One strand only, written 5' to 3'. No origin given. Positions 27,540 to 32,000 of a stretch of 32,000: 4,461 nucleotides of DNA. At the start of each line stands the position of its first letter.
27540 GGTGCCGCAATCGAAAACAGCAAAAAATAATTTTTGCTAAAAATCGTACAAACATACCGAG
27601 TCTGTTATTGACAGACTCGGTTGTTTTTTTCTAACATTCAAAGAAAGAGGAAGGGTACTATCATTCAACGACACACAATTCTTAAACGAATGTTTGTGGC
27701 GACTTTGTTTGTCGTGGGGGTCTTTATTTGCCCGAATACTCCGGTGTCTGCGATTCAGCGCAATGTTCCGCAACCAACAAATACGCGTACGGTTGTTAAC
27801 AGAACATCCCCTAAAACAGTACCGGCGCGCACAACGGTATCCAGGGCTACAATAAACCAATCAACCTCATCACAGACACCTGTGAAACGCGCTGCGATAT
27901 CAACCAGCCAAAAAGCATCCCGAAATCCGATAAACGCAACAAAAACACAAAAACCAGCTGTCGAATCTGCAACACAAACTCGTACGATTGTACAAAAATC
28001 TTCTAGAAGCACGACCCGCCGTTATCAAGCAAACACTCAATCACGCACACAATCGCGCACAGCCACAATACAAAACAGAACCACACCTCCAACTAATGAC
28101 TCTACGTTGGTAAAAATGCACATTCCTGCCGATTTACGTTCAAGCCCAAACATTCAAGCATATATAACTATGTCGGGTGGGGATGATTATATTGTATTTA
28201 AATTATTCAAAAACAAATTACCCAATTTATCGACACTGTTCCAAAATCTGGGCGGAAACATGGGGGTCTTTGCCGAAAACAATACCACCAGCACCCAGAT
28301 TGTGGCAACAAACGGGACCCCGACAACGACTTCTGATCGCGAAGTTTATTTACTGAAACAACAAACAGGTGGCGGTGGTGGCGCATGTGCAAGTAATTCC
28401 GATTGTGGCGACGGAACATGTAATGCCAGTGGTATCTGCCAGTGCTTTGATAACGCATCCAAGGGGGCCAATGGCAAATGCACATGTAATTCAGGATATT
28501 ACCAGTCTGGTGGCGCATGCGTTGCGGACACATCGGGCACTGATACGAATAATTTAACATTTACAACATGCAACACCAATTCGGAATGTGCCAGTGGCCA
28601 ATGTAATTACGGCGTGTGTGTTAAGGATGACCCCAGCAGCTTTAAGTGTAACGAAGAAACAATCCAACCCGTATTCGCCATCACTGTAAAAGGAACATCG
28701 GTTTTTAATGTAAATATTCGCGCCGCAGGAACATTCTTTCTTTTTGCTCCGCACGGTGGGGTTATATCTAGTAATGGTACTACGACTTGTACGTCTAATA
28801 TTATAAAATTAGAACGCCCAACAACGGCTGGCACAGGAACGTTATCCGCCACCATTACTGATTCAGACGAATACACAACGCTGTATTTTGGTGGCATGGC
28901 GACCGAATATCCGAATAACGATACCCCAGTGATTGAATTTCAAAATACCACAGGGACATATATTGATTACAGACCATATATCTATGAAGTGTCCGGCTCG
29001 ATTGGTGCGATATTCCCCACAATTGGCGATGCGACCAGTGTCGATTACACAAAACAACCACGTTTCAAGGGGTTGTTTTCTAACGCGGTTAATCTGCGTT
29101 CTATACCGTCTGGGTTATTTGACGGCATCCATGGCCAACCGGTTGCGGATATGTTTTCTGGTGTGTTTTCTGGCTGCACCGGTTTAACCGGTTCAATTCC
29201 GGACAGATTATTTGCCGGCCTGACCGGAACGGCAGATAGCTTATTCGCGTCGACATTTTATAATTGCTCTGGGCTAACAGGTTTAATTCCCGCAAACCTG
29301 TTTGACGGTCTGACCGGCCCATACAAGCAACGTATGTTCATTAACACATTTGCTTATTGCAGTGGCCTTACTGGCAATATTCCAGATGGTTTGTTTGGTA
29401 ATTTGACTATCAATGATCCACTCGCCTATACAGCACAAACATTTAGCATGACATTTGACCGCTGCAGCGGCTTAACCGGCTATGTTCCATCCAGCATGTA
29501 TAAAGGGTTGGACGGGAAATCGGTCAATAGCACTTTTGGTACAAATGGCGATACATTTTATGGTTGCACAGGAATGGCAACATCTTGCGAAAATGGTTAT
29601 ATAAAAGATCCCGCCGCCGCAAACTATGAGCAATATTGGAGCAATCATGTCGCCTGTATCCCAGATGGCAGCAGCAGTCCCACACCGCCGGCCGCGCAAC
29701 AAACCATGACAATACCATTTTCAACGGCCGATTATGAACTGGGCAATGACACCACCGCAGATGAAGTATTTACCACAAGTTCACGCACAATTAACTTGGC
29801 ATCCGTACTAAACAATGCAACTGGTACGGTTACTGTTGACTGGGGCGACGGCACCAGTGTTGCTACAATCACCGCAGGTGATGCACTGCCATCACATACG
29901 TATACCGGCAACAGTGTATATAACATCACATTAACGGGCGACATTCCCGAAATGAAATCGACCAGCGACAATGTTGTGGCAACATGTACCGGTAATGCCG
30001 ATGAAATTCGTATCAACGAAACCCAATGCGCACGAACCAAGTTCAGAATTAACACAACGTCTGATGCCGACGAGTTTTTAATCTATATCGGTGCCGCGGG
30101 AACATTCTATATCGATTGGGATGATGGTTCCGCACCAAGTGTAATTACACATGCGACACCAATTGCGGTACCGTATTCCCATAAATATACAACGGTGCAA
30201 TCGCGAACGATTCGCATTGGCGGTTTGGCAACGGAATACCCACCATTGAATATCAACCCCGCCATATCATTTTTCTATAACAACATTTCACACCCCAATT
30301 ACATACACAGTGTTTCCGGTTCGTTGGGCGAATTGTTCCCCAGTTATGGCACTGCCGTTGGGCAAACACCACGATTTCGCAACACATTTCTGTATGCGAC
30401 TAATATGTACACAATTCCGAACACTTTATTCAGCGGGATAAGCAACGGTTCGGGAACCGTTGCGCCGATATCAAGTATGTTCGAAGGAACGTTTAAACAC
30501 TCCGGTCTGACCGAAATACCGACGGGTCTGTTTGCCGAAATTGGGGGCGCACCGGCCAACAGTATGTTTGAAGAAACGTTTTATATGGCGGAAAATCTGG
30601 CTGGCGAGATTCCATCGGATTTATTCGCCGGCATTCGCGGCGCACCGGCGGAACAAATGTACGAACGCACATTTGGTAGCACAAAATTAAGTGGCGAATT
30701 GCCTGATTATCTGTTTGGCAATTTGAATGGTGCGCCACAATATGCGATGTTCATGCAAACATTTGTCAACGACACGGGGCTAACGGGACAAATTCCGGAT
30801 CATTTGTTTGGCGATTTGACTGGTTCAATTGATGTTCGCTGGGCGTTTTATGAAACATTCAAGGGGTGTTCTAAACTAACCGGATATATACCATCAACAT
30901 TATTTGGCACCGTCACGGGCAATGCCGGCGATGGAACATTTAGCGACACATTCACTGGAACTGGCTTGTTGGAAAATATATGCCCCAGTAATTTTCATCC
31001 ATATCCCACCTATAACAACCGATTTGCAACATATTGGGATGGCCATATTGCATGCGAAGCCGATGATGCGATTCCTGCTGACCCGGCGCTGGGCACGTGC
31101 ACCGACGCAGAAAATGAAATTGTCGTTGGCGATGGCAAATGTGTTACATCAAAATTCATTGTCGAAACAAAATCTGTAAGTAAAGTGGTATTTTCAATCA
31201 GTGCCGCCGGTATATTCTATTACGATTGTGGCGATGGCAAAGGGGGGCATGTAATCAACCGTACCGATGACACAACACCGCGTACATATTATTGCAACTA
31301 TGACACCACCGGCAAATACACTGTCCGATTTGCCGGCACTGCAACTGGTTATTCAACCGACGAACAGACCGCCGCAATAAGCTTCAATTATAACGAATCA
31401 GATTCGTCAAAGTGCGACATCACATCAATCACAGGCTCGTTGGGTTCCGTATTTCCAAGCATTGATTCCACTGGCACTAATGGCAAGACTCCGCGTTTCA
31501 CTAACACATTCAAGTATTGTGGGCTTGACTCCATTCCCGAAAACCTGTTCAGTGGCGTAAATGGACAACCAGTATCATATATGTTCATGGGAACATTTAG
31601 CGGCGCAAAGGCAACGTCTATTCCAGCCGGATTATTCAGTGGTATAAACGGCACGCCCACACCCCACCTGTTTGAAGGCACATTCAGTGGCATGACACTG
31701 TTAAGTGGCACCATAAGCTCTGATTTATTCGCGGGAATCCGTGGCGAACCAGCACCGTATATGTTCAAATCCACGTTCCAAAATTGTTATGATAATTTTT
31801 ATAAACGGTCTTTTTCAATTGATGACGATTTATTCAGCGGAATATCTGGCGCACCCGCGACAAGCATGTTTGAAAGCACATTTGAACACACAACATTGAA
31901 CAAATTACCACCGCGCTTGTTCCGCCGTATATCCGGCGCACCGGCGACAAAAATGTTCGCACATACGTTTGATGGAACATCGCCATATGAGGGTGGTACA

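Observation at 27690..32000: Open-ended giant ORF missing from the ORF track: a secreted modular protein of at least 1,437 aa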

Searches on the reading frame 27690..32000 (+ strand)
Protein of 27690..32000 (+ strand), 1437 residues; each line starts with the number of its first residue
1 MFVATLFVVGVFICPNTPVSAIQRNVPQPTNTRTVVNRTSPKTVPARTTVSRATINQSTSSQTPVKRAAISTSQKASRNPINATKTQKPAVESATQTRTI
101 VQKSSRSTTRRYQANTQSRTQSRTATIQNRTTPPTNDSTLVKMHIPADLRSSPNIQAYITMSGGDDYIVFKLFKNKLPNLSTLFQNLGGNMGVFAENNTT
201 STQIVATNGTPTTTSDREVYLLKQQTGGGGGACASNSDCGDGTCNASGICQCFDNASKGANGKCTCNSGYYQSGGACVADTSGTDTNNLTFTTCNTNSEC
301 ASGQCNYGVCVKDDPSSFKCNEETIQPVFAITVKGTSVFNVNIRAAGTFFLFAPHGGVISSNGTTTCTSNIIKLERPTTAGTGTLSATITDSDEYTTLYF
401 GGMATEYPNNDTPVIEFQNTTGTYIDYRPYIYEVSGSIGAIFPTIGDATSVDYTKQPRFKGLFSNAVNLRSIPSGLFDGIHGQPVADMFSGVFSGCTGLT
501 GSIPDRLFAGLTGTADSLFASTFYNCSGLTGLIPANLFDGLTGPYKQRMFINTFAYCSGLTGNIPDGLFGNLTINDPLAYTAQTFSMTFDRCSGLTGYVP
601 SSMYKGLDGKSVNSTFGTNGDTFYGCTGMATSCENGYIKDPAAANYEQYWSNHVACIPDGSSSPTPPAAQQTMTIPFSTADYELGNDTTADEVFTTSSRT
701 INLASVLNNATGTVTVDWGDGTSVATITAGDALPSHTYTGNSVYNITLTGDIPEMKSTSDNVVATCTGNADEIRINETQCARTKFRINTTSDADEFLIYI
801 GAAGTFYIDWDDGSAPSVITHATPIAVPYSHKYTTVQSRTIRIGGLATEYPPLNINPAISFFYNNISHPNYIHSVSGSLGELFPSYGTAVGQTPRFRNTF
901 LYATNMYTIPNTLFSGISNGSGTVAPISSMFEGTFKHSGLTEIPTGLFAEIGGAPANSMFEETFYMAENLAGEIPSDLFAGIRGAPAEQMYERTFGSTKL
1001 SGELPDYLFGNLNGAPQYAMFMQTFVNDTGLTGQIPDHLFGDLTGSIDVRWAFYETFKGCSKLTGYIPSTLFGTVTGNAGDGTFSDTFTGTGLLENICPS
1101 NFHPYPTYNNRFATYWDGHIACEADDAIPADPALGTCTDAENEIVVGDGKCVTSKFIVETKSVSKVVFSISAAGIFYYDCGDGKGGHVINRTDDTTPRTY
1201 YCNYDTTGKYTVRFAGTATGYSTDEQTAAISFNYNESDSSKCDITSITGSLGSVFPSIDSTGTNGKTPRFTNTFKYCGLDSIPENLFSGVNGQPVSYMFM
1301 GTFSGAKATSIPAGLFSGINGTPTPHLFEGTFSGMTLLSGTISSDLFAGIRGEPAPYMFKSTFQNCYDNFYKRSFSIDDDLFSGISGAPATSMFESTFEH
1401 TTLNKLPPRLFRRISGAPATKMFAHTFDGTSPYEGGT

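Call 4: search_protein_families(library=pfam, proteins=[window:27690-32000:+], max_evalue=1)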
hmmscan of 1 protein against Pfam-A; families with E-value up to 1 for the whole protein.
window:27690-32000:+ (1437 aa): 2 families
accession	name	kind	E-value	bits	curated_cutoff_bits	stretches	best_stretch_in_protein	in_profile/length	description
PF18911.6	PKD_4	-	0.01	16.3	27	1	710-749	33-67/85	PKD domain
PF20844.2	PCF11_RFEG_rpt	-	0.045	14.4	43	0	1286-1332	15-59/100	Pre-mRNA cleavage complex 2 protein Pcf11, RFEGP repeat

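Call 5: search_protein_families(library=ncbifam, proteins=[window:27690-32000:+], max_evalue=1)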
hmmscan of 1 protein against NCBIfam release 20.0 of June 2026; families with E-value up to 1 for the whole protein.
window:27690-32000:+ (1437 aa): 1 family
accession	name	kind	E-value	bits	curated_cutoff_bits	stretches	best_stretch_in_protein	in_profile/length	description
NF058578.1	CPR_pilus_PamR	equivalog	0.0091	14.9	300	1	714-780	183-252/297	pilus system RbmA-like protein PamR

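Call 7: find_homologous_proteins(query=window:27690-32000:+)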
Query window:27690-32000:+ (1437 aa): 24 proteins with E <= 0.001 among 8000 candidates.
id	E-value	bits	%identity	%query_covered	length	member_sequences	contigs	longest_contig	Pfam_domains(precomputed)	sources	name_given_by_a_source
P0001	0.0e+0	1188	32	95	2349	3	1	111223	-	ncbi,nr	ncbi:MAG: hypothetical protein J6Y49_01610 [Alphaproteobacteria bacterium]|nr:hypothetical protein [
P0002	0.0e+0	1077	39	47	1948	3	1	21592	-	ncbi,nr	ncbi:MAG: hypothetical protein J6W40_02545, partial [Alphaproteobacteria bacterium]|nr:hypothetical 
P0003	1.2e-187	645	41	38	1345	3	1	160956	PF00801.27,PF18911.7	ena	-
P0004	3.2e-185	637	51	21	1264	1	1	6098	-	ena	-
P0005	1.5e-170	588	42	37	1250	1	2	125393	PF00801.27,PF18911.7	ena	-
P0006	8.0e-167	576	42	42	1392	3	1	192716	PF00801.27,PF18911.7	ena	-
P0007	5.4e-160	553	29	68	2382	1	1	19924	PF13306.13,PF00801.27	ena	-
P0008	7.7e-158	546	35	43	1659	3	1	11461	PF09479.17,PF07699.20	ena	-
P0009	2.5e-155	538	29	48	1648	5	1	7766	PF09479.17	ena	-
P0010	1.9e-130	455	38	44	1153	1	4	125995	PF00801.27,PF18911.7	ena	-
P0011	1.6e-119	419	39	20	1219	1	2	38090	-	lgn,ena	-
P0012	3.0e-114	401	32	43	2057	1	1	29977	PF07699.20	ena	-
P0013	1.7e-110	389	34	33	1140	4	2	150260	PF00801.27,PF18911.7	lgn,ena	-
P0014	1.3e-108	383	38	39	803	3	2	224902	PF00801.27,PF18911.7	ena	-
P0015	1.4e-101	359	31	44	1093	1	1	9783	-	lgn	-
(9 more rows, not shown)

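Call 9: find_related_loci(query=window:27690-32000:+, collection=genome_contigs, flank=10000)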
Query window:27690-32000:+ (1437 aa) in genome_contigs; peptide patterns used: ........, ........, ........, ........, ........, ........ (x = any residue, [..] = any of these).
30 stretches matched a pattern, but none encodes a relative of the query by tblastn (E <= 1e-3).

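Call 20: search_protein_families(library=pfam, proteins=[P0001, P0007, P0008], max_evalue=0.1)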
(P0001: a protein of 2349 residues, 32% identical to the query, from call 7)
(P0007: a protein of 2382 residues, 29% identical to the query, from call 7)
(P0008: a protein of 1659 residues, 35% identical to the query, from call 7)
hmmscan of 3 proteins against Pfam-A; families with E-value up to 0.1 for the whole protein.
P0001 (2349 aa): 0 families

P0007 (2382 aa): 4 families
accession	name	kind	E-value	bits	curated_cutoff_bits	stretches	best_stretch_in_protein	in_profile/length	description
PF13306.12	LRR_5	-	9.4e-11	42.2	27.7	3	942-1074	8-122/127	BspA type Leucine rich repeat region (6 copies)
PF00801.26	PKD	-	2e-07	31.4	23.5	1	670-727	11-68/80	PKD domain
PF18911.6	PKD_4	-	0.00018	21.9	27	0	682-722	33-66/85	PKD domain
PF25581.1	AsqO_C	-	0.0048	17.4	27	0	631-685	44-97/131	AsqO-like, C-terminal domain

P0008 (1659 aa): 3 families
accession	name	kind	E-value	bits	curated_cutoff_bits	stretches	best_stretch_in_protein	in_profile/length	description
PF09479.16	Flg_new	-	1.1e-24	86.7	27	3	1178-1240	1-58/65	Listeria-Bacteroides repeat domain (List_Bact_rpt)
PF07699.19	Ephrin_rec_like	-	3.5e-05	23.9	23.1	1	582-629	6-48/48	Tyrosine-protein kinase ephrin type A/B receptor-like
PF18998.6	Flg_new_2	-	5.9e-05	23.4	23.6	1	1197-1252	17-70/73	Divergent InlB B-repeat domain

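Call 32: find_encoding_contigs(protein=P0001, flank=8000, max_places=2)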
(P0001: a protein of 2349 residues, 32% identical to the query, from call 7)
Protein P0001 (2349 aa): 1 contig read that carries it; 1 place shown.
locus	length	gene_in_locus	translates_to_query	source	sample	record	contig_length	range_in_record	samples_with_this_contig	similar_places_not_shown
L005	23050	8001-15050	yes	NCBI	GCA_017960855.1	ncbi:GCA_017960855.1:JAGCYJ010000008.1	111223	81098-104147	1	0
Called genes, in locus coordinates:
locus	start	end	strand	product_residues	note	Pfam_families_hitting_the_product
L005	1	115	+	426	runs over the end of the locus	PF13581:HATPase_c_2 (faint), PF00672:HAMP (weak), PF00512:HisKA (weak), PF02518:HATPase_c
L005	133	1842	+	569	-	PF03485:Arg_tRNA_synt_N, PF00750:tRNA-synt_1d, PF05746:DALR_1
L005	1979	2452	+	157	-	PF00572:Ribosomal_L13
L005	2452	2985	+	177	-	PF00380:Ribosomal_S9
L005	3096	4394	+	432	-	PF05697:Trigger_N, PF00254:FKBP_C, PF05698:Trigger_C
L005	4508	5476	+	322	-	PF00303:Thymidylat_synt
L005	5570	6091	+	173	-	-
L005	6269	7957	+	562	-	PF13509:S1_2 (faint), PF00575:S1 (weak), PF00575:S1, PF23459:S1_RRP5, PF00575:S1, PF23459:S1_RRP5 (weak), PF00575:S1, PF23459:S1_RRP5, +1 more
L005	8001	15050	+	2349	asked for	-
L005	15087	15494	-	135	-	-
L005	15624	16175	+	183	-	PF13671:AAA_33, PF00406:ADK, PF13207:AAA_17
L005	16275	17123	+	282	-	-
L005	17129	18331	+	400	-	-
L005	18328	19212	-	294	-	PF01544:CorA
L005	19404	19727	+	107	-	-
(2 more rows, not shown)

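Call 37: find_encoding_contigs(protein=P0004, flank=3000, max_places=2)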
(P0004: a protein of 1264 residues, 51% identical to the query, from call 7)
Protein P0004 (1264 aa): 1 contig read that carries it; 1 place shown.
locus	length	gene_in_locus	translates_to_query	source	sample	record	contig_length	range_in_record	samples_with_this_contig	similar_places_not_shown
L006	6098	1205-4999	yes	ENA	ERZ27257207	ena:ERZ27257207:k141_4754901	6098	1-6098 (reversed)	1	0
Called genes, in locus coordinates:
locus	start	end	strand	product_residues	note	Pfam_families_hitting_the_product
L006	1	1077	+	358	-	?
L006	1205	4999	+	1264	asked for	-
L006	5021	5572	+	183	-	PF13671:AAA_33 (weak), PF00406:ADK, PF13207:AAA_17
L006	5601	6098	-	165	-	?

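Call 46: search_protein_families(library=ncbifam, proteins=[P0007, P0003], max_evalue=0.01)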
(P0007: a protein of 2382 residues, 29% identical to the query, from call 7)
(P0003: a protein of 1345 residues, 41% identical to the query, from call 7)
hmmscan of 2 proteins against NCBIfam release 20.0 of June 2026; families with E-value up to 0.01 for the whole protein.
P0007 (2382 aa): 2 families
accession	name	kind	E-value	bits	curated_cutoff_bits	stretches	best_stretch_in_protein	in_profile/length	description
TIGR02167.2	Liste_lipo_26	repeat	1.1e-32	111.3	30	0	551-564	1-14/26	PARCEL repeat-containing surface protein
NF058578.1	CPR_pilus_PamR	equivalog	6.5e-09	35.1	300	1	687-723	184-221/297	pilus system RbmA-like protein PamR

P0003 (1345 aa): 2 families
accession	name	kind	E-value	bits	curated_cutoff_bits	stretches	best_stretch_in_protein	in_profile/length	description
NF058578.1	CPR_pilus_PamR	equivalog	3.8e-16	58.8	300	3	219-254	185-220/297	pilus system RbmA-like protein PamR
TIGR02167.2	Liste_lipo_26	repeat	2.3e-14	52.8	30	0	396-407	1-12/26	PARCEL repeat-containing surface protein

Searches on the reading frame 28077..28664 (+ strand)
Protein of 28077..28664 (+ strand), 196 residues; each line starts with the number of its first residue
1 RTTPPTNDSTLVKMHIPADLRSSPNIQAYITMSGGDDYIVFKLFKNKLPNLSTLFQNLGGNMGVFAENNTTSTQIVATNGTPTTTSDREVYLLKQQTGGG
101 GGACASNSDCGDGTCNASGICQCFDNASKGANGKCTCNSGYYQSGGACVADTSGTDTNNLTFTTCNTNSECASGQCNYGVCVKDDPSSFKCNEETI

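Call 62: predict_structure(alignment_id=A2)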
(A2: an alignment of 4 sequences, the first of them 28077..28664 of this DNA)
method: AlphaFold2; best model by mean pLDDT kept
length: 196 residues; sequences in the alignment: 4
mean_pLDDT: 56.5   pTM: 0.45
mean pLDDT of the five models: 56.5, 52.2, 46.5, 45.5, 45.0
residues with pLDDT >= 90: 0; 70-90: 44; 50-70: 84; < 50: 68
segments of 3 or more residues with pLDDT < 50: 1-6, 80-88, 96-102, 151-167, 170-172, 174-196
pLDDT, mean of each block of 10 residues (from residue 1): 46 72 70 71 63 61 60 55 47 51 62 78 76 67 57 34 41 42 36 30
secondary structure, 60 per line:
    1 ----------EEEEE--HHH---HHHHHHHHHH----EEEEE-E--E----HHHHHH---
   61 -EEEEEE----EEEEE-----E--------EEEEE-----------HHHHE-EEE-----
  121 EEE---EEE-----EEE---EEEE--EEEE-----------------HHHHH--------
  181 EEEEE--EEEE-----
elements in order: E11-15 H24-33 E38-42 H52-57 E62-67 E72-76 E91-95 H107-110 E113-115 E121-123 E127-129 E135-137 E141-144 E147-150 H168-172 E181-185 E188-191

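Call 74: search_solved_structures(query=A2, max_evalue=1)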
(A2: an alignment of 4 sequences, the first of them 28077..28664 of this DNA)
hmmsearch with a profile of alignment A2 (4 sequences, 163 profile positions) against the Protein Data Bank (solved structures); distinct sequences matched with E-value up to 1: 1.
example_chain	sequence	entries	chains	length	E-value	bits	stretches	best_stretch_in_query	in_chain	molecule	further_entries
2flg_A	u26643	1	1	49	0.88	12.6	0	112-154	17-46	Merozoite surface protein 1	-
